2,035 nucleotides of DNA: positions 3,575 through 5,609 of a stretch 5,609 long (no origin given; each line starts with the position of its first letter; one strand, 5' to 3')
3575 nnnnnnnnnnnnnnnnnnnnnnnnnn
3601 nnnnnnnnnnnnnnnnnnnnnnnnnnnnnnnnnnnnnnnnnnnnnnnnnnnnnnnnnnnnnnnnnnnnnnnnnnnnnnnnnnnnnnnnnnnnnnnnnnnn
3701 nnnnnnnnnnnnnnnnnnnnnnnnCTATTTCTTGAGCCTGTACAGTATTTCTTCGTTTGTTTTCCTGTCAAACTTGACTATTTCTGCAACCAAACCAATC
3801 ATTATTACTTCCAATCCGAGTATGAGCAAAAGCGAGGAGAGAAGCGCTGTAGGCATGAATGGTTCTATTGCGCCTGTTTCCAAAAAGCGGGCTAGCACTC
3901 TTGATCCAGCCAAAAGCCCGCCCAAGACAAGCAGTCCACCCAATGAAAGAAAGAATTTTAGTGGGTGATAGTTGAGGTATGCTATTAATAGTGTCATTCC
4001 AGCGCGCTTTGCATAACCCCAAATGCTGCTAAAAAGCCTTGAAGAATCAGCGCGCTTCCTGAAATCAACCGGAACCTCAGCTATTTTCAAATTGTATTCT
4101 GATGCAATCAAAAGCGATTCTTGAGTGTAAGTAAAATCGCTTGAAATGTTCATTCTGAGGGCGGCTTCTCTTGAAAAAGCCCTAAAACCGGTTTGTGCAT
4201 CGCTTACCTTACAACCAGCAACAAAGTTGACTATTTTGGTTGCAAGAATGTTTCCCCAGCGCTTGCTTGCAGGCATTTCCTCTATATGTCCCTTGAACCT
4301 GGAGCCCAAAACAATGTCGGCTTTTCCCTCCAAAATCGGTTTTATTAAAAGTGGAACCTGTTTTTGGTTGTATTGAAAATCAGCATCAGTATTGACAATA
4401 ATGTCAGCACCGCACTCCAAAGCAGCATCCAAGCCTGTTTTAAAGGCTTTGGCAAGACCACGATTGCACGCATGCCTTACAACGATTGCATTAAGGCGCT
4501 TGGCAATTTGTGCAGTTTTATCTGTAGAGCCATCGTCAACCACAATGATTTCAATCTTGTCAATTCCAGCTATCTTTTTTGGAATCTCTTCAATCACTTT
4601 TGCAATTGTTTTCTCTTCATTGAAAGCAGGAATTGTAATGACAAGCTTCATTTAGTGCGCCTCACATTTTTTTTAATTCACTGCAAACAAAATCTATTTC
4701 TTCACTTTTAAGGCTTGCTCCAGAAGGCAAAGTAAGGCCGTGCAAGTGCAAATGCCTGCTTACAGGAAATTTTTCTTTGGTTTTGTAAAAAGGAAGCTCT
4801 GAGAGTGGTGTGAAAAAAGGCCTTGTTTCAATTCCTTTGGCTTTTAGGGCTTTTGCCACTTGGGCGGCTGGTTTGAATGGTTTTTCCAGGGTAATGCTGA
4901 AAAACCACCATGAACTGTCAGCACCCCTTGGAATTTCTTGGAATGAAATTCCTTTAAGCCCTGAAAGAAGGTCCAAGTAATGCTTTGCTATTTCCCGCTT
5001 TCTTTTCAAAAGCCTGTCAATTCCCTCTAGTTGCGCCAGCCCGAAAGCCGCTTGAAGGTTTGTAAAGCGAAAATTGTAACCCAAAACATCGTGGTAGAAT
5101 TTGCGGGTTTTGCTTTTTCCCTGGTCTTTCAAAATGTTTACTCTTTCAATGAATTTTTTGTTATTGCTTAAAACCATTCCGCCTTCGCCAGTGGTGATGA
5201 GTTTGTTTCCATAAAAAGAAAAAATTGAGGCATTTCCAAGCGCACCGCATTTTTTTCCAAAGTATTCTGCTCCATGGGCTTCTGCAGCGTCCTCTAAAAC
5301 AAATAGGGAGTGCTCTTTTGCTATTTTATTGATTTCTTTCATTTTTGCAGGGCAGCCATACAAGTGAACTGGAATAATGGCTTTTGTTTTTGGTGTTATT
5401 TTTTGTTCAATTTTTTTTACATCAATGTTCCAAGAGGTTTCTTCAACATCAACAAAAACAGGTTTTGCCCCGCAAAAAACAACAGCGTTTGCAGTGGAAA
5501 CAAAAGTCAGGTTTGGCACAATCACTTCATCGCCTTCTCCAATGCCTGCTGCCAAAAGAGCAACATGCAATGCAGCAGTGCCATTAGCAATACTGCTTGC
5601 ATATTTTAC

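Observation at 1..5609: Arn-like / Gtr-like lipid-carrier amino-sugar glycosylation module lacking the canonical flippase and formyl-protection enzymes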

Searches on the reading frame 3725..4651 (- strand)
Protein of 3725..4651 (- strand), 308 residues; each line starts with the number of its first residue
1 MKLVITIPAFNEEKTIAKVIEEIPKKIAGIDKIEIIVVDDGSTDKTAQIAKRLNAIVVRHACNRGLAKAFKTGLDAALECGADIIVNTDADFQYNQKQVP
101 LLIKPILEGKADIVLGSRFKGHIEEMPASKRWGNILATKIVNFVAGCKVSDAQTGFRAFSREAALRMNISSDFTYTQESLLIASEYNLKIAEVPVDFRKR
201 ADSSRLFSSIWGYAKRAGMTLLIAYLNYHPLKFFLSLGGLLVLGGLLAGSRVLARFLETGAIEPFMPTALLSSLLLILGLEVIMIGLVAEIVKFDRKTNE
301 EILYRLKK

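Call 6: search_protein_families(library=pfam, proteins=[window:3725-4651:-], max_evalue=0.01)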
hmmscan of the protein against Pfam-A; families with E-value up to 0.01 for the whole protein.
window:3725-4651:- (308 aa): 2 families
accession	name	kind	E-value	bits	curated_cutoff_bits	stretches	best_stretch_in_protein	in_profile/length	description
PF00535.33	Glycos_transf_2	-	4.5e-31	108.5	23.3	1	5-164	2-164/168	Glycosyl transferase family 2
PF13704.12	Glyco_tranf_2_4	-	0.0053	17.7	27.5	0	34-91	21-81/98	Glycosyl transferase family 2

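Call 7: search_protein_families(library=ncbifam, proteins=[window:3725-4651:-], max_evalue=0.01)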
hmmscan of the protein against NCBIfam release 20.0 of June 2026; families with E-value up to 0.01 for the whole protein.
window:3725-4651:- (308 aa): 22 families
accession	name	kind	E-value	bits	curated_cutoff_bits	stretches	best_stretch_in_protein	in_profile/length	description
TIGR04182.1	glyco_TIGR04182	equivalog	5.7e-39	134.3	325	1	4-300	3-291/293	S-layer glycoprotein N-glycosyltransferase AglJ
NF058614.1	PPMAGASynPpgS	equivalog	3.4e-28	98.6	370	1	5-197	4-196/226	polyprenyl-phospho-N-acetylgalactosaminyl synthase PpgS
NF041391.1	DPhHxTase_Halo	equivalog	1.7e-26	92.6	375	1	9-206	3-192/213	dolichyl-phosphate hexose transferase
NF047588.1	GlcsyltransPgfSStrep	equivalog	7e-17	61.6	500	1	1-292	1-287/308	glycosyltransferase PgfS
NF010496.0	PRK13915.1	equivalog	1.4e-12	47.4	262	1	4-109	34-145/307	glucosyl-3-phosphoglycerate synthase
NF007986.1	PRK10714.1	equivalog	1.8e-12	46.9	529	1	2-292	7-293/316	undecaprenyl-phosphate 4-deoxy-4-formamido-L-arabinose transferase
TIGR03937.1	PgaC_IcaA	equivalog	1.6e-11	43.8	422.3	1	4-108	48-152/407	poly-beta-1,6-N-acetyl-D-glucosamine synthase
NF041875.1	EPS_EpsD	equivalog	1.7e-11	44.1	370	1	5-145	3-144/325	exopolysaccharide biosynthesis glycosyltransferase EpsD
TIGR04283.1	glyco_like_mftF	equivalog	3e-10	40.1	182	1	4-95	2-86/221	TIGR04283 family arsenosugar biosynthesis glycosyltransferase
NF007482.0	PRK10073.1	equivalog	7.3e-09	35.1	423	1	2-97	7-101/334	glycosyltransferase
TIGR03965.1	mycofact_glyco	equivalog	2e-08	33.5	280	1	5-93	78-166/467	mycofactocin biosynthesis glycosyltransferase MftF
TIGR03469.1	HpnB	hypoth_equivalog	9e-08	31.5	379.25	1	3-114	46-168/386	hopene-associated glycosyltransferase HpnB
NF041865.1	EpsU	equivalog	9.6e-08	31.4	700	1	2-94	40-135/394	exopolysaccharide biosynthesis GT2 family glycosyltransferase EpsU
TIGR01556.1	rhamnosyltran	subfamily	1.5e-06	27.6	200.55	1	31-114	20-106/281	rhamnosyltransferase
NF038302.1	EPS_HpsE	equivalog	6.2e-06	25.4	300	1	2-54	2-55/307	hormogonium polysaccharide biosynthesis glycosyltransferase HpsE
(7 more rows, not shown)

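Call 9: find_encoding_contigs(protein=window:3725-4651:-, flank=10000, max_places=6)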
Protein window:3725-4651:- (308 aa): no gene with exactly this product is on record in the collection.

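Call 50: search_solved_structures(query=window:3725-4651:-, max_evalue=0.00001)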
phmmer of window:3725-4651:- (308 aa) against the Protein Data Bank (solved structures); distinct sequences matched with E-value up to 0.00001: 8.
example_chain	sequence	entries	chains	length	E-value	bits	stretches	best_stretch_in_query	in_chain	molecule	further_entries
5mlz_A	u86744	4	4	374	3.6e-16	63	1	1-217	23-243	Dolichol monophosphate mannose synthase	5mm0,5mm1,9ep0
9bhc_C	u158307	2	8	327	6.4e-10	42.4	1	2-292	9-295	Undecaprenyl-phosphate 4-deoxy-4-formamido-L-arabinose transferase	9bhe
9hwj_A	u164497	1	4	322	6.6e-10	42.4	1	2-292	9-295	Undecaprenyl-phosphate 4-deoxy-4-formamido-L-arabinose transferase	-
8vxh_A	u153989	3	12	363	9.3e-10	41.9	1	2-292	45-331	Undecaprenyl-phosphate 4-deoxy-4-formamido-L-arabinose transferase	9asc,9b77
6p61_A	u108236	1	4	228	1.9e-07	34.3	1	5-104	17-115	Glycosyltransferase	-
5ekp_C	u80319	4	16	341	1.5e-06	31.4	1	2-292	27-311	Uncharacterized glycosyltransferase sll0501 | Glycosyltransferase sll0501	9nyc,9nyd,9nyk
9nye_A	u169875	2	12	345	1.6e-06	31.3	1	2-292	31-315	Glycosyltransferase sll0501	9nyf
5eke_A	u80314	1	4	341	2.9e-06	30.4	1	2-292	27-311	Uncharacterized glycosyltransferase sll0501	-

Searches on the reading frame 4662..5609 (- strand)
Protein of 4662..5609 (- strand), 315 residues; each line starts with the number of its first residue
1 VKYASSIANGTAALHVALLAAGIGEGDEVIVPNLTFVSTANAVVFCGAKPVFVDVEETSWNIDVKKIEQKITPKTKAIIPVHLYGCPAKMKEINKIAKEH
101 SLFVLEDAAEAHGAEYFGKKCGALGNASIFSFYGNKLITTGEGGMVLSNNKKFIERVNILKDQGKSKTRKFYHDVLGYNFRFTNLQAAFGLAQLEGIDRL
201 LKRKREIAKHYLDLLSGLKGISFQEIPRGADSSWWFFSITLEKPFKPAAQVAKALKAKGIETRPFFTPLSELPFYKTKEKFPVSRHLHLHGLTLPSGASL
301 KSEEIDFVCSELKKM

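Call 6: search_protein_families(library=pfam, proteins=[window:4662-5609:-], max_evalue=0.01)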
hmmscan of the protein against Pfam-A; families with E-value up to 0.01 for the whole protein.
window:4662-5609:- (315 aa): 6 families
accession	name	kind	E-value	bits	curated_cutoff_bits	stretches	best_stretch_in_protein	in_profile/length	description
PF01041.23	DegT_DnrJ_EryC1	-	3.7e-110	369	19.8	1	1-312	39-359/360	DegT/DnrJ/EryC1/StrS aminotransferase family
PF00155.27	Aminotran_1_2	-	2.4e-09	37.3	19.7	1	8-118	72-194/361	Aminotransferase class I and II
PF00266.25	Aminotran_5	-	1e-06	28.4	21.5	1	9-263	69-336/371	Aminotransferase class-V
PF01276.26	OKR_DC_1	-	0.00061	19.1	27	1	7-63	87-143/417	Orn/Lys/Arg decarboxylase, major domain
PF01212.27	Beta_elim_lyase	-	0.0011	18.8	27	1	7-216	53-266/288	Beta-eliminating lyase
PF01053.26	Cys_Met_Meta_PP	-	0.0063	15.5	27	1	4-105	70-171/381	Cys/Met metabolism PLP-dependent enzyme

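Call 7: search_protein_families(library=ncbifam, proteins=[window:4662-5609:-], max_evalue=0.01)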
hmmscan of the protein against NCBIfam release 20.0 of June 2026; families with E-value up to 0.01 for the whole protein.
window:4662-5609:- (315 aa): 32 families (the best 25 are shown)
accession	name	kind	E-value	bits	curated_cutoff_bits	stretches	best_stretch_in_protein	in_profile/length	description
TIGR04181.1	NHT_00031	hypoth_equivalog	1.1e-95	320.6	420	1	2-297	46-359/359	LegC family aminotransferase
TIGR03588.1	PseC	equivalog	4.6e-79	266.1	423.5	1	1-315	45-379/380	UDP-4-amino-4,6-dideoxy-N-acetyl-beta-L-altrosamine transaminase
NF008687.0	PRK11706.1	equivalog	2.7e-66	223.9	375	1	10-313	55-371/375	dTDP-4-amino-4,6-dideoxygalactose transaminase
TIGR04427.1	PLP_DesI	equivalog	1.7e-56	192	650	1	1-312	67-379/390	dTDP-4-dehydro-6-deoxyglucose aminotransferase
NF008658.2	PRK11658.1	equivalog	3.3e-55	187.3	631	1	2-278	49-336/379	UDP-4-amino-4-deoxy-L-arabinose aminotransferase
TIGR02379.1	ECA_wecE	subfamily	6.9e-55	186.3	434.85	1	10-271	55-326/376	dTDP-4-amino-4,6-dideoxy-D-glucose transaminase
NF011936.0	PRK15407.1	equivalog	3.8e-50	170.9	423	2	21-165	108-252/440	lipopolysaccharide biosynthesis protein RfbH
NF005817.0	PRK07683.1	equivalog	3.6e-12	45.7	575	1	11-107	99-200/387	aminotransferase A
NF005816.0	PRK07682.1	equivalog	1e-11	44.1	620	1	11-109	100-204/390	aminotransferase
NF004975.0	PRK06348.1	equivalog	1.8e-11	43.6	549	1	11-108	96-202/384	pyridoxal phosphate-dependent aminotransferase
NF006230.0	PRK08363.1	equivalog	1.4e-09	37.2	534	1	13-107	105-205/398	alanine aminotransferase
NF041091.1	asp_aminotase_Arch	equivalog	1.9e-09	36.9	550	1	9-107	94-199/376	aspartate aminotransferase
NF041364.1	GntC_guanitoxin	equivalog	2.6e-09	36.5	415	1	13-108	71-174/356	guanitoxin biosynthesis PLP-dependent (S)-gamma-hydroxy-L-arginine cyclodehydratase GntC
NF004621.0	PRK05957.1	equivalog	1.3e-08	34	498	1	12-109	100-201/389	pyridoxal phosphate-dependent aminotransferase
NF006569.0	PRK09082.1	subfamily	2e-08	33.8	420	1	9-107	99-202/386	methionine aminotransferase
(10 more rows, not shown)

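Call 49: search_solved_structures(query=window:4662-5609:-, max_evalue=1e-20)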
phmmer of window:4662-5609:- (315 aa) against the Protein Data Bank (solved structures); distinct sequences matched with E-value up to 1e-20: 56.
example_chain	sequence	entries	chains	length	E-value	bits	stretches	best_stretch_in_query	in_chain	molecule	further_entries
7b0m_AAA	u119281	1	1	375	5.5e-84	285.3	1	6-310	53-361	Sugar aminotransferase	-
3bn1_A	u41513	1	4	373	1.3e-79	271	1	1-312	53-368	Perosamine synthetase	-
3dr7_A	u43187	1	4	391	1.5e-79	270.7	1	1-312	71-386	Putative perosamine synthetase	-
3dr4_A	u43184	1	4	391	1e-78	268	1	1-312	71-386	Putative perosamine synthetase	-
3frk_A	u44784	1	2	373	3.7e-57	197.2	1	2-312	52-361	QdtB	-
7b0d_A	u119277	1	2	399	7.1e-57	196.3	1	2-221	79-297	Glutamine--scyllo-inositol transaminase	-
9bgp_A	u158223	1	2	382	1.8e-56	195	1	1-313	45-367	aminotransferase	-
9bgr_A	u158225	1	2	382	1.2e-55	192.2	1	1-313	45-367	aminotransferase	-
5k8b_A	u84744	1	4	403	4e-55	190.5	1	1-262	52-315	8-amino-3,8-dideoxy-alpha-D-manno-octulosonate transaminase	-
8vr3_A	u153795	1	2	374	2.2e-52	181.6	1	1-312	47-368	DegT/DnrJ/EryC1/StrS aminotransferase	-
8vr5_A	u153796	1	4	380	2.3e-52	181.5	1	1-312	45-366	DegT/DnrJ/EryC1/StrS aminotransferase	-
1o61_A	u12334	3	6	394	8.1e-49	169.8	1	6-250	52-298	aminotransferase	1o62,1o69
1mdo_A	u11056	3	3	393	2e-48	168.6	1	2-283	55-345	ArnB aminotransferase | UDP-4-amino-4-deoxy-L-arabinose--oxoglutarate aminotransferase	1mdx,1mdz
2oga_A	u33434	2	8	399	2e-48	168.6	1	4-276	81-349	Transaminase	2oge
4lc3_A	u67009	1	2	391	2.3e-48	168.3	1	9-278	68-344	Putative UDP-4-amino-4-deoxy-l-arabinose--oxoglutarate aminotransferase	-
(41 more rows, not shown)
